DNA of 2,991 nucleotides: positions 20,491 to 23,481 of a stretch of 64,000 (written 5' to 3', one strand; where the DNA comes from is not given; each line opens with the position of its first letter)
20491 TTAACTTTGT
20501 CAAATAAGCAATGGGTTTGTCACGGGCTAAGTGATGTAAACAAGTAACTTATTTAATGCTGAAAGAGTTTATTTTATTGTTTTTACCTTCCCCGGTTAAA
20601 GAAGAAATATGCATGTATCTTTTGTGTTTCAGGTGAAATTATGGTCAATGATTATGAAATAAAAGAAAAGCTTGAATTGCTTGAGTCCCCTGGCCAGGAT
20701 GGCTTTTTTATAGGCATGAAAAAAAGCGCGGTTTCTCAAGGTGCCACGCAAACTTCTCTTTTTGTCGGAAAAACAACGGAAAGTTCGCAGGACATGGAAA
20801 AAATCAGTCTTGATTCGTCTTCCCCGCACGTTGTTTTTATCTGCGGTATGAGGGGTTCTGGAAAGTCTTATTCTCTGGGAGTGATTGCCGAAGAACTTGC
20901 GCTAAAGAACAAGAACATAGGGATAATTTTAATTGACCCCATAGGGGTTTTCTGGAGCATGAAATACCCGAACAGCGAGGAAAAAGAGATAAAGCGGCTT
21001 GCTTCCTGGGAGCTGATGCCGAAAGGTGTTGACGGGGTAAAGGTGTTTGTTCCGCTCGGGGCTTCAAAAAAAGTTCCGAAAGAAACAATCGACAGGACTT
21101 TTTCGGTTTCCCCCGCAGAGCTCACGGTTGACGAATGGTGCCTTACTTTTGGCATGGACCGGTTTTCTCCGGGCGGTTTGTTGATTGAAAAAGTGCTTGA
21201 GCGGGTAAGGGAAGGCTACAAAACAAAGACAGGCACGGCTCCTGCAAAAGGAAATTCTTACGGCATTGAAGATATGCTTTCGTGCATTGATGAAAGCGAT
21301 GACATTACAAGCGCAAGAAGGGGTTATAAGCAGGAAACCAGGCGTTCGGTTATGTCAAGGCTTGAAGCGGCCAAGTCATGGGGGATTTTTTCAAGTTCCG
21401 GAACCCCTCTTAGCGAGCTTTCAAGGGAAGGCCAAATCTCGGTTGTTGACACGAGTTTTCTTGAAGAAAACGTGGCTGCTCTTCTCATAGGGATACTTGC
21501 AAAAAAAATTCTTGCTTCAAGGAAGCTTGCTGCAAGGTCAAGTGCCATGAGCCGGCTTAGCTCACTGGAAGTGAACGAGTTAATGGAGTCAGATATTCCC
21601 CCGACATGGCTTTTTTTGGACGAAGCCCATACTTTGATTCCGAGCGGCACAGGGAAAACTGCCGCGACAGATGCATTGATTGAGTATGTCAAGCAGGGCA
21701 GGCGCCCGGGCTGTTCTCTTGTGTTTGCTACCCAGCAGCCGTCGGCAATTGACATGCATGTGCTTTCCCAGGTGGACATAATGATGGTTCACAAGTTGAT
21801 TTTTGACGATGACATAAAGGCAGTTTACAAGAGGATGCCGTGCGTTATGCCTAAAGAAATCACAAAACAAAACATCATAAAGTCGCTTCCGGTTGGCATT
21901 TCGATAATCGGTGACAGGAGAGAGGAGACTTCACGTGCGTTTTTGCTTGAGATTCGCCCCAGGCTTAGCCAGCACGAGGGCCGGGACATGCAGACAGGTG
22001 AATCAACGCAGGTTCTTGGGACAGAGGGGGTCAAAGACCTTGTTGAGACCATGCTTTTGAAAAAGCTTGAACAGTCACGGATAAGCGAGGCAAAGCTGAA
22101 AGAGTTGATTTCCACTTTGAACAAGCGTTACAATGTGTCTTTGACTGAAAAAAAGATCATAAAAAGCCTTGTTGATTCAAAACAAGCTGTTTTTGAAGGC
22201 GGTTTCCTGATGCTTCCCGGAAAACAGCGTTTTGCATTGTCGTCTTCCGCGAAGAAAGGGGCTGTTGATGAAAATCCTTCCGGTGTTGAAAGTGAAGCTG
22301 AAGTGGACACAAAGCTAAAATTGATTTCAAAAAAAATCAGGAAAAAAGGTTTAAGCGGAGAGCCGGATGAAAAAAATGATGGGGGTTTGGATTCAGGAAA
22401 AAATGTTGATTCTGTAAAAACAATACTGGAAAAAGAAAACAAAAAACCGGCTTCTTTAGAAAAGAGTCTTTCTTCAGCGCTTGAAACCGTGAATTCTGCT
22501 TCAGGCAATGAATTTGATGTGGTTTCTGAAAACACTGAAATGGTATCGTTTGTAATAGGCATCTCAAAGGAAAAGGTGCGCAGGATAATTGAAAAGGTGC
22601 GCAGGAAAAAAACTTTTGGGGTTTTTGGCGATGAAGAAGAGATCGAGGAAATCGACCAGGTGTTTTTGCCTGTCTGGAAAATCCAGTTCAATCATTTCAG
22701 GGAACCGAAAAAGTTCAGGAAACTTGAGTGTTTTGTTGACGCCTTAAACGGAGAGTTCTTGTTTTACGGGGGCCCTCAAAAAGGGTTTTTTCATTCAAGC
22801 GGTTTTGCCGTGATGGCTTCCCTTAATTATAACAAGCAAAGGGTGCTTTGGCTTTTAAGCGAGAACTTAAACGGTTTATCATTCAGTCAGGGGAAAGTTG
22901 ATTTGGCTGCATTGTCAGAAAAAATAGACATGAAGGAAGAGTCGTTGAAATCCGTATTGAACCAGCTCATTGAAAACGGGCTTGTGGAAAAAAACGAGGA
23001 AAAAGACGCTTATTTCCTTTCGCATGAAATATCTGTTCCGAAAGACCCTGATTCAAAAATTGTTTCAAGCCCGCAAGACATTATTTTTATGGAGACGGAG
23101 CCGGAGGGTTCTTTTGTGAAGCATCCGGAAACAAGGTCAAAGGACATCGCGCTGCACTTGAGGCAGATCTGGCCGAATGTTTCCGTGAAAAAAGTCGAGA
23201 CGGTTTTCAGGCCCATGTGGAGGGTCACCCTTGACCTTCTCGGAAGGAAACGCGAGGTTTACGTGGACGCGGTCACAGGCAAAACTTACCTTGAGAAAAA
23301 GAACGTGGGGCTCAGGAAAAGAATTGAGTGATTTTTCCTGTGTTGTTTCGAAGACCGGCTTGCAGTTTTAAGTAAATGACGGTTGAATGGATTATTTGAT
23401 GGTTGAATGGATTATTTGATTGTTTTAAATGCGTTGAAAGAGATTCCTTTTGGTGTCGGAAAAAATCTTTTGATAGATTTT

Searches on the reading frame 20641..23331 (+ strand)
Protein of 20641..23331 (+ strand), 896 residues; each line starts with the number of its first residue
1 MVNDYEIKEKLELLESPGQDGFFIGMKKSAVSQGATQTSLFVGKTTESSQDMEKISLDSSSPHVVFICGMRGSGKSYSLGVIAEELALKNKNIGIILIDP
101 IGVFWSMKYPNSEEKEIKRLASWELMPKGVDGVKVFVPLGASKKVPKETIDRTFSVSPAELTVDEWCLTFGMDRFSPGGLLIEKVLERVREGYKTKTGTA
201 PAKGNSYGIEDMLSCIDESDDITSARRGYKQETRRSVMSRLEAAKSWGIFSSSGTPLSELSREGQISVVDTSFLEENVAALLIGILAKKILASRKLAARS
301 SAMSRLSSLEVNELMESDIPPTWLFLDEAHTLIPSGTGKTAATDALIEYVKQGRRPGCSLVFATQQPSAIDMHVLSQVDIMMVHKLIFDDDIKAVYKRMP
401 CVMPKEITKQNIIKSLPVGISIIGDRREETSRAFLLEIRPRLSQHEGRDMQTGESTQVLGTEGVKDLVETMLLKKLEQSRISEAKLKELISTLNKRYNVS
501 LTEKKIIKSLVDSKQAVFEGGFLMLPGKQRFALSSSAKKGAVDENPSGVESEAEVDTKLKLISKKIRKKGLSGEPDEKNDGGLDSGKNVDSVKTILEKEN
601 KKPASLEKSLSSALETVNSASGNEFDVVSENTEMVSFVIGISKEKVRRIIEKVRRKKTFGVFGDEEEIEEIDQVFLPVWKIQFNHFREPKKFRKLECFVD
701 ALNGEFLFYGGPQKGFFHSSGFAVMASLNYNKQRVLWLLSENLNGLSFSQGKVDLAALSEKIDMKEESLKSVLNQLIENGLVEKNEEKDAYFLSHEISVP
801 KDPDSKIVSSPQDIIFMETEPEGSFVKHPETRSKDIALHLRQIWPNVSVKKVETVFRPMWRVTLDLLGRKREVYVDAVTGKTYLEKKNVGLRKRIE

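Call 5: search_protein_families(library=pfam, proteins=[window:20641-23331:+], max_evalue=0.01)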
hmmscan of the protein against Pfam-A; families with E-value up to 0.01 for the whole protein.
window:20641-23331:+ (896 aa): 10 families
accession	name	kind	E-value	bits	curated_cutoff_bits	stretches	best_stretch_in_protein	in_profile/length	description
PF01935.23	DUF87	-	4.9e-13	50.1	23.2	1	65-290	26-220/220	Helicase HerA, central domain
PF05872.18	HerA_C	-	1.2e-05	24.7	22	1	312-424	249-362/502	Helicase HerA-like C-terminal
PF00004.35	AAA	-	8.4e-05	23.5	21.2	0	318-381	57-126/131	ATPase family associated with various cellular activities (AAA)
PF24883.2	NPHP3_N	-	0.00099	19.8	24.8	0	51-93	11-53/164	Nephrocystin 3, N-terminal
PF09012.17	FeoC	-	0.0014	19.1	21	1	750-788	12-50/69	FeoC like transcriptional regulator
PF13245.12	AAA_19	-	0.0022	18.6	25.1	0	335-393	20-78/134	AAA domain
PF03029.23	ATP_bind_1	-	0.0045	17.2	27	0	67-100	1-34/240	Conserved hypothetical ATP binding protein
PF13191.12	AAA_16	-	0.0071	17.3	32.6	0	58-87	20-49/167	AAA ATPase domain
PF01978.25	TrmB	-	0.0089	16.3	25.6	0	750-790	20-60/68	Sugar-specific transcriptional regulator TrmB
PF24406.1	nSTAND_NTPase4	-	0.0095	16.5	27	0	480-514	2-36/58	Novel STAND NTPase 4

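Call 6: search_protein_families(library=padloc, proteins=[window:20641-23331:+], max_evalue=0.01)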
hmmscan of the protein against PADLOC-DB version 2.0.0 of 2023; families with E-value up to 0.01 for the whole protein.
window:20641-23331:+ (896 aa): 13 families
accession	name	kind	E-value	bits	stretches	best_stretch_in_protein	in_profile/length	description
PDLC04140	mad8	-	5.8e-21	73.3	1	40-397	4-264/314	mads_8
PDLC04105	HerA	-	3.8e-18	63.4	2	261-400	376-502/576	-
PDLC04103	HerA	-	3e-15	53.6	2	321-402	441-525/579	-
PDLC04106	HerA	-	9.7e-12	42.2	1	320-399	510-594/667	-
PDLC04102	HerA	-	1.3e-11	41.6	1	259-409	460-595/654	-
PDLC04098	HerA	-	4.3e-11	40.1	1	261-400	481-613/686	-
PDLC04100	HerA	-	3.3e-09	34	1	320-402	439-524/580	-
PDLC04097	HerA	-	3.7e-09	33.8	1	347-423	506-579/618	-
PDLC04104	HerA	-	4.2e-09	33.6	1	319-419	218-319/379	-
PDLC01055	HerA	-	5.6e-09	33.3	1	320-391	415-484/532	Type III coevolved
PDLC02185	HerA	-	8.1e-09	32.7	1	320-401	445-529/585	-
PDLC02188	HerA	-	8.9e-08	29.4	1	309-409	417-518/578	-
PDLC04787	PDC-S01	-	0.0044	13.9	0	49-93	14-61/412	-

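Call 7: search_protein_families(library=ncbifam, proteins=[window:20641-23331:+], max_evalue=0.01)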
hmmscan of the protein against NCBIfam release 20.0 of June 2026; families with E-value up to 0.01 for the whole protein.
window:20641-23331:+ (896 aa): 11 families
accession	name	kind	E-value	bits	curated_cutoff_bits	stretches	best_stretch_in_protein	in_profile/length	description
NF040937.1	HerA_Thermprot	equivalog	5.4e-09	35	800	1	201-396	244-424/487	DNA double-strand break repair helicase HerA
NF042943.1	HerA_antiphage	equivalog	1.9e-08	33.3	800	1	318-399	431-515/566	anti-phage-associated helicase HerA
NF040819.1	helicase_HerA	equivalog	4.1e-08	32.2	970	1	67-396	161-477/561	DNA double-strand break repair helicase HerA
NF042944.1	HerA_antiphage_2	equivalog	1.3e-07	30.8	850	1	306-407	413-516/576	anti-phage-associated helicase HerA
NF045975.1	VirB4_plasma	equivalog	1.2e-06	26.5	590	1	312-368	751-805/894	Mbov_0397 family ICE element conjugal transfer ATPase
NF053655.1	CedD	equivalog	0.00019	20.2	600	0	342-399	438-492/527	DNA-translocating ATPase CedD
TIGR00750.1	lao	equivalog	0.00026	20.2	240.75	1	44-101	16-73/300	methylmalonyl Co-A mutase-associated GTPase MeaB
NF033849.1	ser_rich_anae_1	subfamily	0.00028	18.4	650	1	196-396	900-1100/1163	serine-rich protein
TIGR03928.1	T7_EssCb_Firm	equivalog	0.0005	17.8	778.4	1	282-414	879-1006/1296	type VII secretion protein EssC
NF010600.0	PRK13995.1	equivalog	0.00085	18.9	311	1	634-665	158-189/210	K(+)-transporting ATPase subunit C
TIGR00929.1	VirB4_CagE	subfamily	0.0013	17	643.1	0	320-372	634-682/792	VirB4 family type IV secretion/conjugal transfer ATPase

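Call 8: find_homologous_proteins(query=window:20641-23331:+)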
Query window:20641-23331:+ (896 aa): 641 proteins with E <= 0.001 among 8000 candidates; the best 120 are listed.
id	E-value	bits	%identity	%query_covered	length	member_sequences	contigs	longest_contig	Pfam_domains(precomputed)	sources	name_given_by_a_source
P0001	0.0e+0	1964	100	100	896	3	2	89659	PF01935.24,PF05872.19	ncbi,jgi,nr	ncbi:MAG: ATP-binding protein [Candidatus Diapherotrites archaeon]|nr:ATP-binding protein [Candidatu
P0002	2.4e-213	729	54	56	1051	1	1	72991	PF01935.24,PF05872.19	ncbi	-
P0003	3.3e-212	725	41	97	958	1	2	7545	PF01935.24,PF05872.19,PF00004.36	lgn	-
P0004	1.2e-211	723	55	56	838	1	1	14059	PF01935.24,PF05872.19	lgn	-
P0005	7.1e-210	717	41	97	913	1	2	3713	PF01935.24,PF05872.19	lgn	-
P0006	1.1e-209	717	55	56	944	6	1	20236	PF01935.24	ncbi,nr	ncbi:MAG TPA: ATP-binding protein [archaeon]|nr:ATP-binding protein [archaeon]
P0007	1.7e-209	716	52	59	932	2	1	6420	PF01935.24,PF05872.19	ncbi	ncbi:MAG: ATP-binding protein [archaeon]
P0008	4.0e-209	715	56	54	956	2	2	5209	PF01935.24,PF05872.19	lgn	-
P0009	4.2e-209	715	55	54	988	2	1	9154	PF01978.26,PF01935.24,PF05872.19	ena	-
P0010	1.2e-208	713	52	60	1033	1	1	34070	PF01935.24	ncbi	ncbi:MAG: ATP-binding protein [Candidatus Diapherotrites archaeon]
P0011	1.2e-208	713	52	57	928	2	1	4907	PF01935.24,PF05872.19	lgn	-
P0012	4.6e-208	711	32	27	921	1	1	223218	PF01978.26,PF01935.24,PF05872.19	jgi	jgi:hypothetical protein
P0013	6.4e-208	711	40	98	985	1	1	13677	PF01935.24,PF05872.19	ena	-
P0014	9.1e-208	710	43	97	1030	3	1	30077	PF01935.24,PF03413.26,PF05872.19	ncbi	ncbi:MAG: ATP-binding protein [archaeon]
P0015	1.2e-207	710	40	97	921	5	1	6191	PF01935.24,PF05872.19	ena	-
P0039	3.0e-205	702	53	57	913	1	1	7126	PF01935.24,PF03413.26,PF05872.19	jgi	-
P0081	5.3e-201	688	40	97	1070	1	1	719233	PF01935.24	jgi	jgi:hypothetical protein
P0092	3.1e-200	686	40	97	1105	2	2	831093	PF01935.24,PF05872.19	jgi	-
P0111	3.0e-199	682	30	23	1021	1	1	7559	PF01978.26,PF01935.24,PF03413.26,PF05872.19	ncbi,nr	ncbi:MAG: DUF853 family protein [Candidatus Diapherotrites archaeon]|nr:DUF853 family protein [Candi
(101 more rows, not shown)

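Call 10: find_encoding_contigs(protein=P0092, flank=8000, max_places=2)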
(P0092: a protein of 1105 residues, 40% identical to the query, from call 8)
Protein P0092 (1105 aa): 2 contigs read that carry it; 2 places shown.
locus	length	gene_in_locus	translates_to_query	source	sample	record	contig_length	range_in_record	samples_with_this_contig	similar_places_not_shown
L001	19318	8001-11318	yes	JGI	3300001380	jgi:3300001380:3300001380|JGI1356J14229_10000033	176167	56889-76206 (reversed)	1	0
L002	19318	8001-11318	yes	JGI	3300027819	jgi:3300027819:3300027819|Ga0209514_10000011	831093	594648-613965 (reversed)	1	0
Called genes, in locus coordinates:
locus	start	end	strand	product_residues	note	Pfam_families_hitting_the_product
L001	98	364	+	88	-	-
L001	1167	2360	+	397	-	PF21238:Pus10_C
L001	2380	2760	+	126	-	-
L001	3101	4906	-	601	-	PF01368:DHH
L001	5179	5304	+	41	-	-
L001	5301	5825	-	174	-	-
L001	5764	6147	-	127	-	-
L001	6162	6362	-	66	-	PF04014:MazE_antitoxin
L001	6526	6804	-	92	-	-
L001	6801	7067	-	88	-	-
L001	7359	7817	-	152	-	-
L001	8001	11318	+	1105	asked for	PF05872:HerA_C (faint), PF01935:DUF87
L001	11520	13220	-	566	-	PF00702:Hydrolase, PF13419:HAD_2, PF13242:Hydrolase_like (weak), PF01933:CofD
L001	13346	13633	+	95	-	-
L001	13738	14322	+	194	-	PF04893:Yip1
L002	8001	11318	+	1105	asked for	PF05872:HerA_C (faint), PF01935:DUF87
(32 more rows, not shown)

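Call 11: find_encoding_contigs(protein=P0081, flank=8000, max_places=2)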
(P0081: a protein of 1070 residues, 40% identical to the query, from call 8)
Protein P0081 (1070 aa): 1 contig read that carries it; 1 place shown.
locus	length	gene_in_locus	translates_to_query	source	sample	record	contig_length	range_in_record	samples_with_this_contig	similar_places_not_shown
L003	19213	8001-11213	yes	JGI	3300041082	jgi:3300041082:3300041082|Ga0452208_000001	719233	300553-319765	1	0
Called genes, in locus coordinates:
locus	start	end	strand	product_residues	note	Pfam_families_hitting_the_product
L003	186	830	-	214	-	PF00834:Ribul_P_3_epim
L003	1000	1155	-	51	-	PF19451:DUF5989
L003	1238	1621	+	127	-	-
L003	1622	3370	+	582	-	PF02543:Carbam_trans_N, PF16861:Carbam_trans_C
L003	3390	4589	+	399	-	PF00657:Lipase_GDSL (faint), PF13472:Lipase_GDSL_2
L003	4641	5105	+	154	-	-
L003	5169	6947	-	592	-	PF00301:Rubredoxin (weak), PF02776:TPP_enzyme_N, PF00205:TPP_enzyme_M, PF02775:TPP_enzyme_C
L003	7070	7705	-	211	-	-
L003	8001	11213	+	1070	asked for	PF01935:DUF87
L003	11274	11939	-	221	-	PF24894:Hexapep_GlmU (faint), PF00132:Hexapep (faint), PF25084:LbH_EIF2B, PF14602:Hexapep_2 (faint), PF25087:GMPPB_C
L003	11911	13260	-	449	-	PF02878:PGM_PMM_I, PF02879:PGM_PMM_II, PF02880:PGM_PMM_III, PF00408:PGM_PMM_IV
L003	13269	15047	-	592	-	PF13522:GATase_6, PF13537:GATase_7, PF13580:SIS_2 (faint), PF01380:SIS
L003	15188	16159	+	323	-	PF01022:HTH_5, PF12840:HTH_20, PF13412:HTH_24 (weak), PF05124:S_layer_C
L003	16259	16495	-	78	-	-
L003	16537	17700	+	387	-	PF13398:Peptidase_M50B (weak), PF02163:Peptidase_M50, PF00571:CBS (faint)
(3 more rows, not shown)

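Call 13: find_related_loci(query=A1, collection=genome_contigs, flank=10000)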
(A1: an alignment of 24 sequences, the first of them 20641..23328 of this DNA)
Query A1 (896 aa) in genome_contigs; peptide patterns used: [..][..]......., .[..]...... (x = any residue, [..] = any of these).
288 stretches matched a pattern; 271 encode a relative of the query (tblastn E <= 1e-3); the best 80 are kept; 80 distinct loci.
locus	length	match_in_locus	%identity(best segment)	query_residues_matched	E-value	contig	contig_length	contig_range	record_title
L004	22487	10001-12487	41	6-881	0e+0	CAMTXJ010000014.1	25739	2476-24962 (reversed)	MAG: uncultured Candidatus Peregrinibacteria bacterium isolate G01_MAG_00008 genome assembly, contig: G01_MAG_00008_0000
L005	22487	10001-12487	41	6-881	0e+0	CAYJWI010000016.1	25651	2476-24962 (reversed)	MAG TPA_asm: uncultured archaeon isolate ERP125453_co1_517 genome assembly, contig: NODE_1693_length_25651_cov_11.296765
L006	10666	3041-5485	41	4-882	0e+0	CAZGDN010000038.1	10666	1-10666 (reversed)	MAG TPA_asm: uncultured archaeon isolate SRP141559_co1_70 genome assembly, contig: NODE_3640_length_10666_cov_19.363114,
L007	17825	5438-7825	41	7-881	0e+0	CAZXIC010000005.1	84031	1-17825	MAG TPA_asm: uncultured archaeon isolate SRP323688_co1_45 genome assembly, contig: NODE_580_length_84031_cov_7.778139, w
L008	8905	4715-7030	40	23-881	0e+0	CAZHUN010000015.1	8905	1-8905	MAG TPA_asm: uncultured archaeon isolate binchicken_co203_641 genome assembly, contig: k141_624066, whole genome shotgun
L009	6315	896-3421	41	9-881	0e+0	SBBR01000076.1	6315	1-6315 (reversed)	MAG: archaeon isolate Bin_44_1 Hy_contig13126, whole genome shotgun sequence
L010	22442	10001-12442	41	7-881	0e+0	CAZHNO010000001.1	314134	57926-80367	MAG TPA_asm: uncultured archaeon isolate SRP263991_co2_691 genome assembly, contig: NODE_4_length_314134_cov_9.256143, w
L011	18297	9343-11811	40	6-881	0e+0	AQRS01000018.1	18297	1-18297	Candidatus Iainarchaeum andersonii SCGC AAA011-E11 A11E11DRAFT_contig_25_0.26_C, whole genome shotgun sequence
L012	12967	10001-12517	40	10-880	0e+0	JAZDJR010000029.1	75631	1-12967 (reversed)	MAG: Candidatus Micrarchaeota archaeon isolate MEGAHIT-group-0.496 k141_6064779, whole genome shotgun sequence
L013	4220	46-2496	41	9-881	0e+0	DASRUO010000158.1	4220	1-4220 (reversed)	MAG TPA_asm: archaeon isolate SMAG_U8114 k141_772011, whole genome shotgun sequence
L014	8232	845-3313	40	6-881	0e+0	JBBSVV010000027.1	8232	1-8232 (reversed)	MAG: archaeon isolate H32-bin002_1 H32_bin002_1_000000000027, whole genome shotgun sequence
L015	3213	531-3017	39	4-881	0e+0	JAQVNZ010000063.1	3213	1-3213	MAG: Candidatus ainarchaeum sp. isolate STF1_169 NODE_141511_length_3213_cov_2.918341_Sandtown_F1, whole genome shotgun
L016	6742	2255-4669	41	9-881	0e+0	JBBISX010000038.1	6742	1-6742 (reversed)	MAG: Candidatus Iainarchaeum archaeon isolate PFS170222_bin_383 NODE_10618_length_6742_cov_3.183191, whole genome shotgu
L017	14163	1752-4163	42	6-880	0e+0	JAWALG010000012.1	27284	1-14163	MAG: Candidatus Iainarchaeum archaeon isolate SRBZ-1_202007_bins_46 SRBZ-1_202007_bins_46_scaffold_12, whole genome shot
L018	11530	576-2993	41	10-881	0e+0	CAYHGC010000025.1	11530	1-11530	MAG TPA_asm: uncultured archaeon isolate ERP119705_co12_117 genome assembly, contig: NODE_6764_length_11530_cov_4.408279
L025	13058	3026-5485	40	23-881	0e+0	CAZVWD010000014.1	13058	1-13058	MAG TPA_asm: uncultured archaeon isolate SRP178699_co2_403 genome assembly, contig: NODE_4250_length_13058_cov_4.776129,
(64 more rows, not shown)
